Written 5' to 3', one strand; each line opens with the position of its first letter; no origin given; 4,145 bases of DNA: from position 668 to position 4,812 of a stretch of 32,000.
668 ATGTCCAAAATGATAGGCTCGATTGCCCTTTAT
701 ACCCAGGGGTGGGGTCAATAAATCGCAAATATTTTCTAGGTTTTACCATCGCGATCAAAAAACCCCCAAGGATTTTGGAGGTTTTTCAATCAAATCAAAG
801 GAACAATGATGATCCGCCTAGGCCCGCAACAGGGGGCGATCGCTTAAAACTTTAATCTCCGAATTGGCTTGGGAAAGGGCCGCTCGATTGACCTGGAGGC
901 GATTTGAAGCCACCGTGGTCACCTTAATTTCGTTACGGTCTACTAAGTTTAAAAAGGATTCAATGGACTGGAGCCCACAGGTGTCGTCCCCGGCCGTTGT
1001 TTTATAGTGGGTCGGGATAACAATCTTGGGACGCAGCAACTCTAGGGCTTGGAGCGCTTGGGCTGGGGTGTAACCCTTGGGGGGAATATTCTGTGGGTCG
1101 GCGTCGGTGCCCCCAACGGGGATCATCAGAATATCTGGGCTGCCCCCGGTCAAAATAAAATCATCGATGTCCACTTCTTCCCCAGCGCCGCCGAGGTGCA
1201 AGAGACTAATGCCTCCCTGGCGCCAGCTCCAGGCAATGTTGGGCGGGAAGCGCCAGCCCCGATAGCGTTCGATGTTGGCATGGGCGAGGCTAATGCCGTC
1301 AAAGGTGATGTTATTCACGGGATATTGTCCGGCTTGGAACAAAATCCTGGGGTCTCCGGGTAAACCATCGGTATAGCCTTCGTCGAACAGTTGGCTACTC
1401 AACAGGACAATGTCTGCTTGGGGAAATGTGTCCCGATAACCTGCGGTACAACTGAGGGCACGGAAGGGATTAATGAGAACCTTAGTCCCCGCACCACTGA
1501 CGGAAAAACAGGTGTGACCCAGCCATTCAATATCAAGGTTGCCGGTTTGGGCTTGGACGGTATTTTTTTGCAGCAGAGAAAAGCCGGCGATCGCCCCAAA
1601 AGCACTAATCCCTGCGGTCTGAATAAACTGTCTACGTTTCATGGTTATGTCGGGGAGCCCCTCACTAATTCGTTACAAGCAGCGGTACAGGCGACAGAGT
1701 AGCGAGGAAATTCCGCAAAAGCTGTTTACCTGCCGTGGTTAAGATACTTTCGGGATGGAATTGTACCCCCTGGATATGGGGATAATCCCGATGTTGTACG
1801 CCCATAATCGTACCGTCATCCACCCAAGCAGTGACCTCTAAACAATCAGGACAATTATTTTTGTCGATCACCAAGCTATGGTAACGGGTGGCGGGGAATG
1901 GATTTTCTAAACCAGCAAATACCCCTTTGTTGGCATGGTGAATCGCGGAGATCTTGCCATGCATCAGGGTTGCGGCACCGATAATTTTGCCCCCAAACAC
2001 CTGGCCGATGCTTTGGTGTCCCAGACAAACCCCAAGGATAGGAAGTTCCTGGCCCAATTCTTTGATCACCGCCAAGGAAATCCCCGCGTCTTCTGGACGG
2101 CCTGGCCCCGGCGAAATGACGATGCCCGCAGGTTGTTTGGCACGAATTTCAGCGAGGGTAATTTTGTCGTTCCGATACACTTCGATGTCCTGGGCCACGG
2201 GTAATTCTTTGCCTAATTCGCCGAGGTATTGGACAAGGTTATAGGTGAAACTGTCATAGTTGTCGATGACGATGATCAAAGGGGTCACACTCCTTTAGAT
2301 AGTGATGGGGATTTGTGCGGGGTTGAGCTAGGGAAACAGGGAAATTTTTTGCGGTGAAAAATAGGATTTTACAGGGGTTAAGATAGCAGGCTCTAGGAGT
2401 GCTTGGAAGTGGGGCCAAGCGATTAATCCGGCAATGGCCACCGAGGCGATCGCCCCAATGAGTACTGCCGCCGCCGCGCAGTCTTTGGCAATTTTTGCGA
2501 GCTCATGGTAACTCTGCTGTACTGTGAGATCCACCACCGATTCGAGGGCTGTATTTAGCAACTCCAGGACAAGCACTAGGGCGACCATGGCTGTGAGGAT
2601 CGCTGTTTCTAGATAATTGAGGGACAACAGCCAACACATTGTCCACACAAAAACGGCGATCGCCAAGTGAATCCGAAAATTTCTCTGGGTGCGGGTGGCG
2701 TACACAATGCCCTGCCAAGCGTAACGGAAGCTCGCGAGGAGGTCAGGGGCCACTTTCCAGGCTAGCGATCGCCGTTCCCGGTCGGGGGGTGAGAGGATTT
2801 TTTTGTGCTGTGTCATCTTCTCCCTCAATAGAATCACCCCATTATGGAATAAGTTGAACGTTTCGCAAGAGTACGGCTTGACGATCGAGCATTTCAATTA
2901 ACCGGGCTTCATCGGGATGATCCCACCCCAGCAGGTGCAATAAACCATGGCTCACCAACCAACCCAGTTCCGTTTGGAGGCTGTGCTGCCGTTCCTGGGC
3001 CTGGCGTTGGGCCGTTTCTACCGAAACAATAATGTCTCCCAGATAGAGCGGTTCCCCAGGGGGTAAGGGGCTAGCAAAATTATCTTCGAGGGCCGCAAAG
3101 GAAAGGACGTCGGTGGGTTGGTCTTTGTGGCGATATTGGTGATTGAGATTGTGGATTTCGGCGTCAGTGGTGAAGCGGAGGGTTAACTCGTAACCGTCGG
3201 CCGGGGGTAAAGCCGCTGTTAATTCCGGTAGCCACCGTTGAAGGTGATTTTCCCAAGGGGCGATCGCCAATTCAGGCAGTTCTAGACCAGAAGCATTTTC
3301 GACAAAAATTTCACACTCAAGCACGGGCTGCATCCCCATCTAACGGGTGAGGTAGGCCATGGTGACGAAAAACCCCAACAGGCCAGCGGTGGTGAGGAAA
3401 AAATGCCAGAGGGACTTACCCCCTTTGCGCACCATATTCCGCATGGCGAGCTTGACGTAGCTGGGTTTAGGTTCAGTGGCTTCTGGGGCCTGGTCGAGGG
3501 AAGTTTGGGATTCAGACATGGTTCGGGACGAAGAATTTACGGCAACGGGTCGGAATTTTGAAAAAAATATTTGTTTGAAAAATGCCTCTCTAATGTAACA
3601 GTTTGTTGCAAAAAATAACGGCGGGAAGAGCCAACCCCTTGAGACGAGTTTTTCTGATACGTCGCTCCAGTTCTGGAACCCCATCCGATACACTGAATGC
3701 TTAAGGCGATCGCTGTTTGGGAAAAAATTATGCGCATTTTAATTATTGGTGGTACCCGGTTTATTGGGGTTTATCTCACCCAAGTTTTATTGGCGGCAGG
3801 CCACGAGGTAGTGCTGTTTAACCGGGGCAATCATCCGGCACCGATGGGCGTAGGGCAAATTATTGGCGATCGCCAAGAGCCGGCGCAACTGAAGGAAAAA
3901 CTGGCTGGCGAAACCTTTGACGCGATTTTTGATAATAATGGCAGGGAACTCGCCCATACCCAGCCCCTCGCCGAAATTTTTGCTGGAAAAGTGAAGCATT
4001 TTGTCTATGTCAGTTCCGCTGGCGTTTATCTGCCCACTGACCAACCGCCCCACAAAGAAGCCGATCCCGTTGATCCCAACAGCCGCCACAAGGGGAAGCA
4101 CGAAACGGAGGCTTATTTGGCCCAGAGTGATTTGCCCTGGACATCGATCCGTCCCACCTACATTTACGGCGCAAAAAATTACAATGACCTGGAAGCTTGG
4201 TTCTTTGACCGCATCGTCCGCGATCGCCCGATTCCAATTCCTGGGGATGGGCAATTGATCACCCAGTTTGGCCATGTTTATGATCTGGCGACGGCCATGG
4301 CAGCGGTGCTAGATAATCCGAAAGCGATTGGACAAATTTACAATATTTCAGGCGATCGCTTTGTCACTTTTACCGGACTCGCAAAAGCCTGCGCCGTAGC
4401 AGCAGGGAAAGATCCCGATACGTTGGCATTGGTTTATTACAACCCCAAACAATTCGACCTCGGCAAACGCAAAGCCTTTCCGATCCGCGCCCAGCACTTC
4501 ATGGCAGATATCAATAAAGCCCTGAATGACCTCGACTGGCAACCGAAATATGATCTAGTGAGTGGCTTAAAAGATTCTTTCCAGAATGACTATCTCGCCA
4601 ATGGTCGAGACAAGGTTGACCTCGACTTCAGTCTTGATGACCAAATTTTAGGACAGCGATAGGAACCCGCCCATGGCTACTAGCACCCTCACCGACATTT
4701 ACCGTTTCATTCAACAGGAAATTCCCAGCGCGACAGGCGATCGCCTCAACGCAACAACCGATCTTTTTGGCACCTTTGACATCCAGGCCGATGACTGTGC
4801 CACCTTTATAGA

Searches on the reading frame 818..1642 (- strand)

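Call 76: search_protein_families(library=pfam, proteins=[window:818-1642:-], max_evalue=0.001)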
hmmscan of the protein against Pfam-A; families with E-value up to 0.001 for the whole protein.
window:818-1642:- (274 aa): 2 families
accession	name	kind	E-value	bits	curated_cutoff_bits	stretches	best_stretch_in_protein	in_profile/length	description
PF13483.12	Lactamase_B_3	-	3e-40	138.3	24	1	38-212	2-160/160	Beta-lactamase superfamily domain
PF12706.13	Lactamase_B_2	-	1.6e-05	25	27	1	112-213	103-200/200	Beta-lactamase superfamily domain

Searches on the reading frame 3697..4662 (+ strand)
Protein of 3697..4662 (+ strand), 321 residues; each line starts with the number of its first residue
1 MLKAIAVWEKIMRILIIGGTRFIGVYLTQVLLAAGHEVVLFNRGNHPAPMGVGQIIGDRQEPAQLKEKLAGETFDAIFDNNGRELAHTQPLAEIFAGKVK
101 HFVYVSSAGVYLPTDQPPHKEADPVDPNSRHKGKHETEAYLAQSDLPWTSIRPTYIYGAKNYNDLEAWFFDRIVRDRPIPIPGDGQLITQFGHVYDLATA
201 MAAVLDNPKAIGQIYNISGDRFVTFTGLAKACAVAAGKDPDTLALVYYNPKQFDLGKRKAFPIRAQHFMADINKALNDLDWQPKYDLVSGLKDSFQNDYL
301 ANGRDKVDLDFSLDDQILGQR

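Call 76: search_protein_families(library=pfam, proteins=[window:3697-4662:+], max_evalue=0.001)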
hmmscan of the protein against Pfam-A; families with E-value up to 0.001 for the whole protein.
window:3697-4662:+ (321 aa): 5 families
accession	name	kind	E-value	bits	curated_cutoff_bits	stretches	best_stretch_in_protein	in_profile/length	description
PF01370.27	Epimerase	-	1.6e-23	83.8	20.9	1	14-217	1-239/240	NAD dependent epimerase/dehydratase family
PF13460.12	NAD_binding_10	-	8.6e-13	49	27.2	1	18-157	1-147/184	NAD(P)H-binding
PF16363.11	GDP_Man_Dehyd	-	3.5e-12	46.9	27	1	100-293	122-331/332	GDP-mannose 4,6 dehydratase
PF04321.23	RmlD_sub_bind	-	6.8e-08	32.4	27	1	12-241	1-236/287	RmlD substrate binding domain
PF05368.20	NmrA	-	1.5e-06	28.5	27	1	13-217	4-214/298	NmrA-like family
